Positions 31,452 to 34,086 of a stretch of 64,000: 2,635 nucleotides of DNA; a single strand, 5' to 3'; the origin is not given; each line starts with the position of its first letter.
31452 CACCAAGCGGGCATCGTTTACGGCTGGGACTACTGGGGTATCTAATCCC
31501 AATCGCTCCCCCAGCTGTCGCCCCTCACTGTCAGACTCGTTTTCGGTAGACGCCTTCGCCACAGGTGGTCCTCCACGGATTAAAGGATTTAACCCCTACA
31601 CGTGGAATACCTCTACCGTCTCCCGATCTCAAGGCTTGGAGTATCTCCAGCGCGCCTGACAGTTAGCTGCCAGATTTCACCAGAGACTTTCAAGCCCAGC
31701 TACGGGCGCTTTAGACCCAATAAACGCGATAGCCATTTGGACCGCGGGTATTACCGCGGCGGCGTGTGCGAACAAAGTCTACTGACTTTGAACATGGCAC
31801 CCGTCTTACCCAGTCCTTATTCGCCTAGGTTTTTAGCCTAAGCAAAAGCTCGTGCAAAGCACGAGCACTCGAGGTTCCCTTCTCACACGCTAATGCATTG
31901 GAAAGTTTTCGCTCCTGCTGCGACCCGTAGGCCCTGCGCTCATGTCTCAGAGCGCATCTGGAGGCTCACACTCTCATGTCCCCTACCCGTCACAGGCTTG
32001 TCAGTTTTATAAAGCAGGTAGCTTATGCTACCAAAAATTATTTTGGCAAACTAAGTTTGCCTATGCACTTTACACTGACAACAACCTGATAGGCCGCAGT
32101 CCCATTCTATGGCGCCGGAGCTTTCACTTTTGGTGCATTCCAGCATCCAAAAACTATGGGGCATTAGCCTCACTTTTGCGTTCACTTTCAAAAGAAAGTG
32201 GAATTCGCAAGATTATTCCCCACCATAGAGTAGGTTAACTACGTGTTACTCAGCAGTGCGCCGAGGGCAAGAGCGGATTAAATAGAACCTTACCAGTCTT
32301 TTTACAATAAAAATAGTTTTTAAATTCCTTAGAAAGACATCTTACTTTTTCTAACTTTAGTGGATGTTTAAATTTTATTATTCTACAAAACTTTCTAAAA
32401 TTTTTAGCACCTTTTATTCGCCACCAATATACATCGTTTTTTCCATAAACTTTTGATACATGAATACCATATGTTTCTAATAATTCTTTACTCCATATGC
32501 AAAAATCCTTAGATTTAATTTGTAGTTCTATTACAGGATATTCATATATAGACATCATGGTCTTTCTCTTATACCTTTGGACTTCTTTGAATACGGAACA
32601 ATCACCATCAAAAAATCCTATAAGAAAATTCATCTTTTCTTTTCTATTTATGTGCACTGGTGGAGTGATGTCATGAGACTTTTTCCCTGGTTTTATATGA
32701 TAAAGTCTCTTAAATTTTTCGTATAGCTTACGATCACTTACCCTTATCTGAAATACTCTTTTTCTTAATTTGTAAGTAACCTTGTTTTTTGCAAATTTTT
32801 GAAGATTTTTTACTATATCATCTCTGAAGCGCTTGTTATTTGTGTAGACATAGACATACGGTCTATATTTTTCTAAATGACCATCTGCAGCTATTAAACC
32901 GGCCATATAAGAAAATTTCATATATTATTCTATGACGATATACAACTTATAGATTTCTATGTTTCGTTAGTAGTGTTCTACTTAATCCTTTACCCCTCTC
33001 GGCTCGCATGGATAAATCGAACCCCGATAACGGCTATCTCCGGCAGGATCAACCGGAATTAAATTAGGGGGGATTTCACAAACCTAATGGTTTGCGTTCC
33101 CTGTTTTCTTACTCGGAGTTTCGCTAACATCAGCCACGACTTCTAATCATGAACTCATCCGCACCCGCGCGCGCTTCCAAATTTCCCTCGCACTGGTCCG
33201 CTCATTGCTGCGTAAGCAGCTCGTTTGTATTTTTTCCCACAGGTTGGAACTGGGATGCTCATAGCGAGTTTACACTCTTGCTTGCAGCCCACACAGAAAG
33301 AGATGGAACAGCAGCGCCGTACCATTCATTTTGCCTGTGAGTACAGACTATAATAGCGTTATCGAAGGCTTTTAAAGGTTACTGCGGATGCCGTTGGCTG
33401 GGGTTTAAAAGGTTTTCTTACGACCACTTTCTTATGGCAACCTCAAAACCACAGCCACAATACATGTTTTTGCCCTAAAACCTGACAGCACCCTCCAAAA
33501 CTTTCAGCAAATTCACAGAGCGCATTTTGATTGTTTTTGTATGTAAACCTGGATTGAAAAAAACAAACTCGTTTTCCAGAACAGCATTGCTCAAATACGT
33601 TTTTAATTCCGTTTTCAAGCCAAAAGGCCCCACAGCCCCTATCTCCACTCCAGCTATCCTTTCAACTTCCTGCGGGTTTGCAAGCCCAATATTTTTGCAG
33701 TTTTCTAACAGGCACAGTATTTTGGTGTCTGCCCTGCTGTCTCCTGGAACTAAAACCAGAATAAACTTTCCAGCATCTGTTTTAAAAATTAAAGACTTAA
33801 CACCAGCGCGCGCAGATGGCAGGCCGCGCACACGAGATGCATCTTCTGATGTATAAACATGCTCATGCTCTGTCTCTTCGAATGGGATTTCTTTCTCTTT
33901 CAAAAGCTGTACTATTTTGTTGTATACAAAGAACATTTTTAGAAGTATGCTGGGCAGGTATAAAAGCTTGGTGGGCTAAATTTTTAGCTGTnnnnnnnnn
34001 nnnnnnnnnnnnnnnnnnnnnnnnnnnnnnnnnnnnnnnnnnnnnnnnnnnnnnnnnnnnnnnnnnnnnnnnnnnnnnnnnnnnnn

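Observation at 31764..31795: Perfect 7-bp hairpin (about 30 nt) inserted inside the universal 515F primer site / 530 loop of the 16S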

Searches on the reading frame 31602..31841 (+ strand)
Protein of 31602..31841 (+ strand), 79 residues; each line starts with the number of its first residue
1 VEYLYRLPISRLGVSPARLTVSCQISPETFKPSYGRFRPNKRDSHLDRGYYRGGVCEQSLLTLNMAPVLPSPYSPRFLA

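Call 32: find_encoding_contigs(protein=window:31602-31841:+, flank=10000, max_places=10)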
Protein window:31602-31841:+ (79 aa): no gene with exactly this product is on record in the collection.

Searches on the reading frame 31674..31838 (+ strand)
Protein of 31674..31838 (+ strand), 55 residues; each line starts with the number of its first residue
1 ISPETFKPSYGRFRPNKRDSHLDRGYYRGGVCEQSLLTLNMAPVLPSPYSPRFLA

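Call 42: find_homologous_proteins(query=window:31674-31838:+, max_evalue=0.001)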
Query seq(55 aa): no candidate shares three 5-residue words with the query. No homologue found.

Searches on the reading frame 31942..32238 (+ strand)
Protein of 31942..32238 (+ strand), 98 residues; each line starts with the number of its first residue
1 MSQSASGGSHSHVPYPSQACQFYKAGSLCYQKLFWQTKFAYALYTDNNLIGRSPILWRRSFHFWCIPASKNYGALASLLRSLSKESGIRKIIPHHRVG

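Call 33: find_encoding_contigs(protein=window:31942-32238:+, flank=10000, max_places=10)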
Protein window:31942-32238:+ (98 aa): no gene with exactly this product is on record in the collection.

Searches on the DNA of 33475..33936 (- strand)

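Call 57: search_rna_families(source=L068, start=10400, end=18900, threshold=gathering)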
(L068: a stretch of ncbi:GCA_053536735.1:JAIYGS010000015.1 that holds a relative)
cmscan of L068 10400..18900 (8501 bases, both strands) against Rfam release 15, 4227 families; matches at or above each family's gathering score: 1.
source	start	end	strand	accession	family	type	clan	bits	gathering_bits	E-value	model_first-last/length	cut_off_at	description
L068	12047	15846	+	RF01959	SSU_rRNA_archaea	Gene; rRNA;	CL00111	659.5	50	2.1e-193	1-1478/1478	no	Archaeal small subunit ribosomal RNA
